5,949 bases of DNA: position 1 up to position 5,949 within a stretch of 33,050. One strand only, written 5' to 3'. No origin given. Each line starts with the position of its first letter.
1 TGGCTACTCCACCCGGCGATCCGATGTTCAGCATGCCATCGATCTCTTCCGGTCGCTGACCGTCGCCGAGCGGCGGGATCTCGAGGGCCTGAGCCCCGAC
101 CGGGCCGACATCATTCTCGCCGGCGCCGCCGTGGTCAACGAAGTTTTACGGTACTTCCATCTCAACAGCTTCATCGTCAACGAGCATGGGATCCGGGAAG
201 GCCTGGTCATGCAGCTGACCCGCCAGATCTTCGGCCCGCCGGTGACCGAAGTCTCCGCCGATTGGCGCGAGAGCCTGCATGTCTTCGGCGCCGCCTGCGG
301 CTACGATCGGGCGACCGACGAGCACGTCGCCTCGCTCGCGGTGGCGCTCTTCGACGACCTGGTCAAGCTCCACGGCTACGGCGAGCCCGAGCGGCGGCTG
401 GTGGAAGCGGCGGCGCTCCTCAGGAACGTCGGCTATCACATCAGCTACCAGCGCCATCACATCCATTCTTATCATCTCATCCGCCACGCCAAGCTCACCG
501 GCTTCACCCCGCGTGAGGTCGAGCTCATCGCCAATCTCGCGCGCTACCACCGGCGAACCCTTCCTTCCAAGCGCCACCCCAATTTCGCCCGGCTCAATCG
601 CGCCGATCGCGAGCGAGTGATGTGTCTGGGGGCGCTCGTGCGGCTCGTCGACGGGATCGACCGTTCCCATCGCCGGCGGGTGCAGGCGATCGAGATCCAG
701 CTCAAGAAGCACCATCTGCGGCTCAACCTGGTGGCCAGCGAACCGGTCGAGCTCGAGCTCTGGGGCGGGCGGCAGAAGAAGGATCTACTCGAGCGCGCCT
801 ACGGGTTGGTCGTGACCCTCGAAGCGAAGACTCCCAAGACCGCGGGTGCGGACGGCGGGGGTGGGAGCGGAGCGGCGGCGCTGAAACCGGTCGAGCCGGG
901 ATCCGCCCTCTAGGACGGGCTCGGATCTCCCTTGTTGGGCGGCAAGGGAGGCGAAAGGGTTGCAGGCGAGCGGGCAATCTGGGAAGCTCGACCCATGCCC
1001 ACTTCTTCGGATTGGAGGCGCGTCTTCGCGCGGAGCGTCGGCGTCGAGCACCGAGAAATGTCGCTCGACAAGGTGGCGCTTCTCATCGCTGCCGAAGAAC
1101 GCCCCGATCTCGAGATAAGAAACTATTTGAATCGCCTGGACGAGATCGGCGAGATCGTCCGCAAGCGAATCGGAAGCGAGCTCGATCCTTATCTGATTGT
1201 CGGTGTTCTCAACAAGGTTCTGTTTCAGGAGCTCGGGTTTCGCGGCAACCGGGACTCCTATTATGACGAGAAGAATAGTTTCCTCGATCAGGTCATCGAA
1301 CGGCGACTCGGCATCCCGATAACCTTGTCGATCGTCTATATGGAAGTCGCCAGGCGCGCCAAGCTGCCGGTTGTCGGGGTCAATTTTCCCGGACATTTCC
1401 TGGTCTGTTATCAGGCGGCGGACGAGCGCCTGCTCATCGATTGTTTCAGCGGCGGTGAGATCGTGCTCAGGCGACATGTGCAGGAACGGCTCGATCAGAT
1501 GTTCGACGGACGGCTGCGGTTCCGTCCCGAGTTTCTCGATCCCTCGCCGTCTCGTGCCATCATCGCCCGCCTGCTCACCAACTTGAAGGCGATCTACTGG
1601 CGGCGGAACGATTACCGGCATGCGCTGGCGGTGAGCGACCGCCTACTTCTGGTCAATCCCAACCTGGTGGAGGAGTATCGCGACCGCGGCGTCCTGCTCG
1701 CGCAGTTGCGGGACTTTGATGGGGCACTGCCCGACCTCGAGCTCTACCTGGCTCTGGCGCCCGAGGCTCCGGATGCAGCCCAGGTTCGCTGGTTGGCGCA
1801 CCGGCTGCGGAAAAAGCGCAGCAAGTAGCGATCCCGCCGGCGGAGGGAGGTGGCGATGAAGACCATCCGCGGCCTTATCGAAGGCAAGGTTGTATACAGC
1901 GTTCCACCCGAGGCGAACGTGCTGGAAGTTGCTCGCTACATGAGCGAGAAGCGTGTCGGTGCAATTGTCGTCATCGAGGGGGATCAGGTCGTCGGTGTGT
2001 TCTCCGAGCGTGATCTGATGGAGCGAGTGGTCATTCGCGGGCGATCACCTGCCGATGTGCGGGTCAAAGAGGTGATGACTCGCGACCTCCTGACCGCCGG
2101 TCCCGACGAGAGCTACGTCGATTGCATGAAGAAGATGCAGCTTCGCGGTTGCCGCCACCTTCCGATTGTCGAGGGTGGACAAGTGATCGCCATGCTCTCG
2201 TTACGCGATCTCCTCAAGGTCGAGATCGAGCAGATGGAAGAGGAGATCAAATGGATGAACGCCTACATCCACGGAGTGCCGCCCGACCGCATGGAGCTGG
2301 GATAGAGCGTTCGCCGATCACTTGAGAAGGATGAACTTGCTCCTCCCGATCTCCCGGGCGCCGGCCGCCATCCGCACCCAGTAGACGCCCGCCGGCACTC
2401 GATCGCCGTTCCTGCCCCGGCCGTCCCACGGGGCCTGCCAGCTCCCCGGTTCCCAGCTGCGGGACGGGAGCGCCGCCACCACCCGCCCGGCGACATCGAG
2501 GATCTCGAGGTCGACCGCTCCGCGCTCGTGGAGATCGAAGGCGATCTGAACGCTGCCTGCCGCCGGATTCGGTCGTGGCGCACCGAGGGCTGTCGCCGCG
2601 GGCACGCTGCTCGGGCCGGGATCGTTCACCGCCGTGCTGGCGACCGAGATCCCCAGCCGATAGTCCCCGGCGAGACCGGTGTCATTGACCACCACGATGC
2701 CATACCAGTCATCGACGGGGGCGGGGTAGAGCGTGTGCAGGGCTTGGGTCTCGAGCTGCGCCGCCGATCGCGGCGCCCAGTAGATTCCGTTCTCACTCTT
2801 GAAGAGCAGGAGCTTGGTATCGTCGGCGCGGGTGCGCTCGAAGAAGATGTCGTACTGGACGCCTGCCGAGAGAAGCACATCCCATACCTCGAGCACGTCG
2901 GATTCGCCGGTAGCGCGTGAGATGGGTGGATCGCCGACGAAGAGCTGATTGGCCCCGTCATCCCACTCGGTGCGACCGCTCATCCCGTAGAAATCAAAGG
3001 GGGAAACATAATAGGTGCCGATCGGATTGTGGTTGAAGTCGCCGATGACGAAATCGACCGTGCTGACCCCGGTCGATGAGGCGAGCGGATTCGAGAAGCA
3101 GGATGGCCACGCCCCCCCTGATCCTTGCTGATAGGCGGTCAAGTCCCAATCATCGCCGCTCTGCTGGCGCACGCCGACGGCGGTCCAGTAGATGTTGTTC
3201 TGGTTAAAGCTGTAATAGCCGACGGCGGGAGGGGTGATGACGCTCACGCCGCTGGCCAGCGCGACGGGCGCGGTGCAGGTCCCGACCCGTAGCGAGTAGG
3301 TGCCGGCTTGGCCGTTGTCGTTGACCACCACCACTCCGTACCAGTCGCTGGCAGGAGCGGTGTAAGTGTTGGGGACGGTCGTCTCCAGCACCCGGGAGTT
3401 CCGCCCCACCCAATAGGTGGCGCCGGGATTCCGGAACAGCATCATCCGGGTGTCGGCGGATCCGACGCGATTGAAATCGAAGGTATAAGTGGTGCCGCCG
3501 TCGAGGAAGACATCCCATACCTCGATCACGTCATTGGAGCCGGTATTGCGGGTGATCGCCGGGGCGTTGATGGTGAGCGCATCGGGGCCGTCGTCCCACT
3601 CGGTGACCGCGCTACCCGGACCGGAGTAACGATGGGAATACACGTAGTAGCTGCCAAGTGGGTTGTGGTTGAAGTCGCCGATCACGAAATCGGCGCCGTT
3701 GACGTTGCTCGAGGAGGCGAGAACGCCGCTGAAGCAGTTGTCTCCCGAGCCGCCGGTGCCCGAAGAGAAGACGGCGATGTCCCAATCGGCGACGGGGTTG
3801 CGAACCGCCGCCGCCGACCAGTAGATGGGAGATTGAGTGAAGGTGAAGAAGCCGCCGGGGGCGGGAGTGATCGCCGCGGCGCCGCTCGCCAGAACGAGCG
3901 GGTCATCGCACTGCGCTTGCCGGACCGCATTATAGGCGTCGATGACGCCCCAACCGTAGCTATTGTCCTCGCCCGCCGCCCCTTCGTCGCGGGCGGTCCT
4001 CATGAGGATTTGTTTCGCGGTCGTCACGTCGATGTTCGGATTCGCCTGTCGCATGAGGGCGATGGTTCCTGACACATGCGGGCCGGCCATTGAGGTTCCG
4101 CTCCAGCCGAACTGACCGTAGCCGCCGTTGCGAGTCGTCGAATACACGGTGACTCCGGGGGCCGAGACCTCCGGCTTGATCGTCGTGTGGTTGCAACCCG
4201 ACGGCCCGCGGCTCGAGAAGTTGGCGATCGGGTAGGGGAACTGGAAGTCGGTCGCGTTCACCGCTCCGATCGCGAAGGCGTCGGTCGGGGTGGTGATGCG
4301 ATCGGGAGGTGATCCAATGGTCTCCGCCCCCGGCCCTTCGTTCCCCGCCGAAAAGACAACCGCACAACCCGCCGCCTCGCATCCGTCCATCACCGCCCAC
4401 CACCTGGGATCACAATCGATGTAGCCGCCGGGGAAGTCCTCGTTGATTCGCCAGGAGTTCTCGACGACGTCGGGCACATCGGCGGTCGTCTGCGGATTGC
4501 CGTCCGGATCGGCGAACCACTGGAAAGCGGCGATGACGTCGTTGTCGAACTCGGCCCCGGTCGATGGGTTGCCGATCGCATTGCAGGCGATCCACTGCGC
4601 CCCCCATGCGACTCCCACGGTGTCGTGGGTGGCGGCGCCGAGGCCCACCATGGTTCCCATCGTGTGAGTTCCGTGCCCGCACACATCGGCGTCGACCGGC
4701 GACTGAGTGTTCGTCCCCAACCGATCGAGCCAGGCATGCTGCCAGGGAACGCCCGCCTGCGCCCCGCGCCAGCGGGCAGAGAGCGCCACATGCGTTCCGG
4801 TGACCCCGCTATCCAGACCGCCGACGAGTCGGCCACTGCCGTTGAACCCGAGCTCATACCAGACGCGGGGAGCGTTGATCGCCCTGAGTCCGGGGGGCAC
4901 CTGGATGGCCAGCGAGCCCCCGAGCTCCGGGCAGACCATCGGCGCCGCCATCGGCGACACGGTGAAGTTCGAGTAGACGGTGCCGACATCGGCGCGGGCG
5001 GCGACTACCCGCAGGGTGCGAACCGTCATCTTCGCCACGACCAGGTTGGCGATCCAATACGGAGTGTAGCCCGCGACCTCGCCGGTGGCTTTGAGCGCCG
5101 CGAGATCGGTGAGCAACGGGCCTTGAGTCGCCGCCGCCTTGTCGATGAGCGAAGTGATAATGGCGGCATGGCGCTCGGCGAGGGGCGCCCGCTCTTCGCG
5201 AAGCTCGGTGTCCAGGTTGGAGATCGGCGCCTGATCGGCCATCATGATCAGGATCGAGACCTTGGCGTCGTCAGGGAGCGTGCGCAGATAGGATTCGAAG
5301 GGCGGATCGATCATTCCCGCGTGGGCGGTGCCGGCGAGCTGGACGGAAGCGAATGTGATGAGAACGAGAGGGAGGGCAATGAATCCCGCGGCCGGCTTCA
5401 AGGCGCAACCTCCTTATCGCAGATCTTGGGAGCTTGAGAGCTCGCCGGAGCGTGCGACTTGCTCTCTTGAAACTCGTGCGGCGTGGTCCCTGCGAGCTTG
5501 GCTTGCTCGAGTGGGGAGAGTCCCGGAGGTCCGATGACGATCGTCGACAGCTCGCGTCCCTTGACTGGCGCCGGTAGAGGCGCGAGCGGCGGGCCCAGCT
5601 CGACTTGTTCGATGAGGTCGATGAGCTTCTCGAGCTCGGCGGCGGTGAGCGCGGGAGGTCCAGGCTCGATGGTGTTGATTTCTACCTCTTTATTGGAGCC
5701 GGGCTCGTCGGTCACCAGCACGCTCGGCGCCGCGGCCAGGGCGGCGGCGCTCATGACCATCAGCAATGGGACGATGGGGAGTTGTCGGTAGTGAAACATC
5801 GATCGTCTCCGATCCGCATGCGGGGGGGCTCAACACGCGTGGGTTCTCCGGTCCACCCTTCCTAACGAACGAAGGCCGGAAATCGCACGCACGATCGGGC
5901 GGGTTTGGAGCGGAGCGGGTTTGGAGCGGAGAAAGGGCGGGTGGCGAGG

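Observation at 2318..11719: Anti-sigma-less ECF sigma / giant STK-STAND-TPR module flanked by a diiron protein and a secreted protease pair: candidate undescribed signalling-to-secretion system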

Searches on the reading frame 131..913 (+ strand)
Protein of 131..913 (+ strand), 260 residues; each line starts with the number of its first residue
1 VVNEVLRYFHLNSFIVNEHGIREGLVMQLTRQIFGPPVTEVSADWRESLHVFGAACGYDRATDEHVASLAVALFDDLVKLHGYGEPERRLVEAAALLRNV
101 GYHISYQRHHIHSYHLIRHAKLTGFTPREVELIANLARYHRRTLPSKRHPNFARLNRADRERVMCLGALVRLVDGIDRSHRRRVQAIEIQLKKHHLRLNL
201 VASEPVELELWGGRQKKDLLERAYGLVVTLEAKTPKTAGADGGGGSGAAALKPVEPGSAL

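Call 5: search_protein_families(library=pfam, proteins=[window:131-913:+], max_evalue=0.01)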
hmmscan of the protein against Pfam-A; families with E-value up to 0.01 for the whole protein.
window:131-913:+ (260 aa): 1 family
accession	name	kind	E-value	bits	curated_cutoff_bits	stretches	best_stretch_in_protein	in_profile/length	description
PF21447.3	Ppx-GppA_III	-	3.3e-24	86.1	27.3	1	59-201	16-157/177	Ppx/GppA phosphatase, domain III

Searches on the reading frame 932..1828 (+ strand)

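Call 3: search_protein_families(library=pfam, proteins=[window:932-1828:+], max_evalue=0.01)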
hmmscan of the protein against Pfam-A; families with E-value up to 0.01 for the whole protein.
window:932-1828:+ (298 aa): 4 families
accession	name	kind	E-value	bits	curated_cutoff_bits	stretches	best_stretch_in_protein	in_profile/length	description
PF13369.12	Transglut_core2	-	5.2e-50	169.4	23.5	1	64-215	2-154/155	Transglutaminase-like superfamily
PF13371.12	TPR_9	-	3.6e-24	85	35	1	218-287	1-70/73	Tetratricopeptide repeat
PF07719.23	TPR_2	-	0.0011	19.4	27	0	247-278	2-33/34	Tetratricopeptide repeat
PF13428.12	TPR_14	-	0.0034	18.4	23.5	0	247-283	2-38/44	Tetratricopeptide repeat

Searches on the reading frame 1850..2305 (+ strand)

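Call 3: search_protein_families(library=pfam, proteins=[window:1850-2305:+], max_evalue=0.01)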
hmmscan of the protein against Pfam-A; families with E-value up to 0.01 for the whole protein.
window:1850-2305:+ (151 aa): 1 family
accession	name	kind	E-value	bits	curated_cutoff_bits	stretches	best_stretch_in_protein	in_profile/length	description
PF00571.33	CBS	-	4.2e-24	85.1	24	2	72-124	1-54/57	CBS domain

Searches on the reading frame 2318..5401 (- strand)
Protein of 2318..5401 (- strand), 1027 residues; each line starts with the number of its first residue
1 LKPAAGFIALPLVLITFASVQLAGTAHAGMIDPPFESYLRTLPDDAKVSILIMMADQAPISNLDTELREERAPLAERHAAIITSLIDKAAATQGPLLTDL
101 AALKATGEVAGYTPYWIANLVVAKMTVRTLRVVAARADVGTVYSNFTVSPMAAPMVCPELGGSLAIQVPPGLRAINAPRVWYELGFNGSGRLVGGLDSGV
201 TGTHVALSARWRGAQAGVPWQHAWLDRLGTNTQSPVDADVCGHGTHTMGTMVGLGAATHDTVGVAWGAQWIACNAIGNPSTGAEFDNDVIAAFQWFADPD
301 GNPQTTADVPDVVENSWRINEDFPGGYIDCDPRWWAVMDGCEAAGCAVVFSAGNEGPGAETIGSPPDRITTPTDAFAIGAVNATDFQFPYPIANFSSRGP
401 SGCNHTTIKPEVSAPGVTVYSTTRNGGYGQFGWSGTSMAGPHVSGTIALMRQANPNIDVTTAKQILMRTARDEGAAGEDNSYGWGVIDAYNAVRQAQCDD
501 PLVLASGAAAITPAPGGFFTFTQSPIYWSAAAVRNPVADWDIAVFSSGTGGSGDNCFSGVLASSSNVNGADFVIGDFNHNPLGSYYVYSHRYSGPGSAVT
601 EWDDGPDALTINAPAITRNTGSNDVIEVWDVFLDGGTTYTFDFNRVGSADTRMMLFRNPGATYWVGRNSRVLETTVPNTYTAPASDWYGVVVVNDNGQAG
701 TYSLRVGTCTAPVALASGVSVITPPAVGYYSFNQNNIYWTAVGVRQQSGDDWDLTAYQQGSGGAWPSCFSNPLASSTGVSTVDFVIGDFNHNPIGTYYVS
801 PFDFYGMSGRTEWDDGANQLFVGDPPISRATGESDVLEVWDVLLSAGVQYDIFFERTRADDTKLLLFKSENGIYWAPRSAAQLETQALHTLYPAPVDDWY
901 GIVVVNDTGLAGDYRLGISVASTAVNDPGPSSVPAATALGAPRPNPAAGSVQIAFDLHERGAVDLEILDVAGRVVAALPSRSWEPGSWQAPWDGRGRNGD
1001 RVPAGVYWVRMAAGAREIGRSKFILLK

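Call 3: search_protein_families(library=pfam, proteins=[window:2318-5401:-], max_evalue=0.01)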
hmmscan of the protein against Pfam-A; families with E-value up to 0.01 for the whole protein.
window:2318-5401:- (1027 aa): 4 families
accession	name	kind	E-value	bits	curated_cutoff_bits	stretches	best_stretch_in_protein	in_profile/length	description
PF00082.27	Peptidase_S8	-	3.9e-40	138.4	21.8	1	188-485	1-288/288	Subtilase family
PF13860.13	FlgD_ig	-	9.2e-07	29.2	27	1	959-1013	20-75/79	FlgD Ig-like domain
PF18962.6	Por_Secre_tail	-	0.00059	20.5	27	1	944-1024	3-74/75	Secretion system C-terminal sorting domain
PF13385.13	Laminin_G_3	-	0.0048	17.5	27.6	0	642-701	38-95/151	Concanavalin A-like lectin/glucanases superfamily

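Call 13: search_protein_families(library=ncbifam, proteins=[window:2318-5401:-], max_evalue=0.01)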
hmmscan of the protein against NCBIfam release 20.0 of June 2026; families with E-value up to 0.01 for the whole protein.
window:2318-5401:- (1027 aa): 12 families
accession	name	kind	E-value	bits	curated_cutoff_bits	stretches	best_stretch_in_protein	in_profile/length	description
TIGR03921.1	T7SS_mycosin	equivalog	3.1e-18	66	278.75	1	342-500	146-292/353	type VII secretion-associated serine protease mycosin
NF051851.1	AtpSerPepEprS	equivalog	7.1e-16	57.4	1700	2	412-494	281-364/988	autotransporter serine peptidase EprS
NF033595.1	denti_PrtP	equivalog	2.4e-11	42.9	300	1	411-496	413-505/606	dentilisin complex serine proteinase subunit PrtP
NF040553.1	SGO_0316_fam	subfamily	1.1e-07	29.9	1400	1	394-453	655-710/1486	SGO_0316/SGO_0317 family LPXTG-anchored serine peptidase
NF040809.1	germ_prot_CspBA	exception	2.5e-06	25.4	1250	1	394-488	420-517/1099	bifunctional germination protease/germinant receptor pseudoprotease CspBA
NF052228.1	T9SS_PorZ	equivalog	6.2e-05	21.6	260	1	963-1013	697-742/757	type IX secretion system anionic LPS delivery protein PorZ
NF009277.0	PRK12634.1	equivalog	0.00042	20.5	333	1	949-1010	110-171/221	flagellar basal body rod modification protein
NF005176.1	PRK06655.1-1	equivalog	0.00064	19.7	230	1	961-1014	97-150/197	flagellar hook assembly protein FlgD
TIGR04183.1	Por_Secre_tail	domain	0.0039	17.1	23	0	944-1024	3-70/72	T9SS type A sorting domain-containing protein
NF052323.1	T9SSA_dep_M6i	equivalog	0.0054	14.7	600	1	944-1023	962-1036/1043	T9SS-dependent M6-like inactivated metalloprotease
NF009276.0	PRK12633.1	equivalog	0.0057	16.4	383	1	938-1014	104-182/234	flagellar basal body rod modification protein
NF040808.2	CspC_non_triad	exception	0.0097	14.4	675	0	396-451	447-498/556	bile acid germinant receptor pseudoprotease CspC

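Call 85: search_protein_families(library=padloc, proteins=[window:2318-5401:-], max_evalue=0.001)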
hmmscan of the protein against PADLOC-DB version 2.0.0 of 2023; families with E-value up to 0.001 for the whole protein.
window:2318-5401:- (1027 aa): 1 family
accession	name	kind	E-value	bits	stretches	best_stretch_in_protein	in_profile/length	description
PDLC03014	subtilase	-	1.2e-11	42.8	1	185-486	168-390/391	-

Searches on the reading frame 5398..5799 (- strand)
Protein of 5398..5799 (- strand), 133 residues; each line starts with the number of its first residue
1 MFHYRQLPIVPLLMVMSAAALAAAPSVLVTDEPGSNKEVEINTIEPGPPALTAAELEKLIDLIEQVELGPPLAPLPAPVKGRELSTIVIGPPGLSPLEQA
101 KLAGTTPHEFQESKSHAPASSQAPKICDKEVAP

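Call 3: search_protein_families(library=pfam, proteins=[window:5398-5799:-], max_evalue=0.01)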
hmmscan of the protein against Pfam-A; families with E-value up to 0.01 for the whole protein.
window:5398-5799:- (133 aa): 0 families

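Call 13: search_protein_families(library=ncbifam, proteins=[window:5398-5799:-], max_evalue=0.01)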
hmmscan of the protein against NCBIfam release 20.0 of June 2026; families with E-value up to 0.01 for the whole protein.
window:5398-5799:- (133 aa): 0 families

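Call 59: search_protein_representatives(protein=window:5401-5799:-)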
Query: 133 residues. Proteins with E-value up to 0.001 (for the whole library): 6; up to 1e-10: 4; up to 1e-30: 1. The best 6 are listed.
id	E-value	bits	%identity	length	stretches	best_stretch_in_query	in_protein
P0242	4.6e-77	272.8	100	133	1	1-133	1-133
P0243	2.0e-18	83.2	61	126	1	3-104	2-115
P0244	3.2e-13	66.4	48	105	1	11-103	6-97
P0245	8.4e-12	61.8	51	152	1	11-103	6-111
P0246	1.8e-09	54.3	41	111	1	20-107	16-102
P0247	1.3e-04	38.7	47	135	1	28-109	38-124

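Call 60: find_encoding_contigs(protein=P0243, flank=10000, max_places=3)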
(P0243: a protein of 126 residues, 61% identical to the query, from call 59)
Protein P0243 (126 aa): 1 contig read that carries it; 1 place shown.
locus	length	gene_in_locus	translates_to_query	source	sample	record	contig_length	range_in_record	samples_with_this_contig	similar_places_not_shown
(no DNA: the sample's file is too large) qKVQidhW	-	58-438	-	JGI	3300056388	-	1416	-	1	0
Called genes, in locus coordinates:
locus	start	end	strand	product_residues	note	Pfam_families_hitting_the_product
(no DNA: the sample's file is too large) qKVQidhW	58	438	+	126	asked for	-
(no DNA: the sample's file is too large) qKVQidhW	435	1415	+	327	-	?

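Call 85: search_protein_families(library=padloc, proteins=[window:5398-5799:-], max_evalue=0.001)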
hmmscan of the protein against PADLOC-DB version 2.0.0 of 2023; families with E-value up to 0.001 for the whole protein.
window:5398-5799:- (133 aa): 0 families
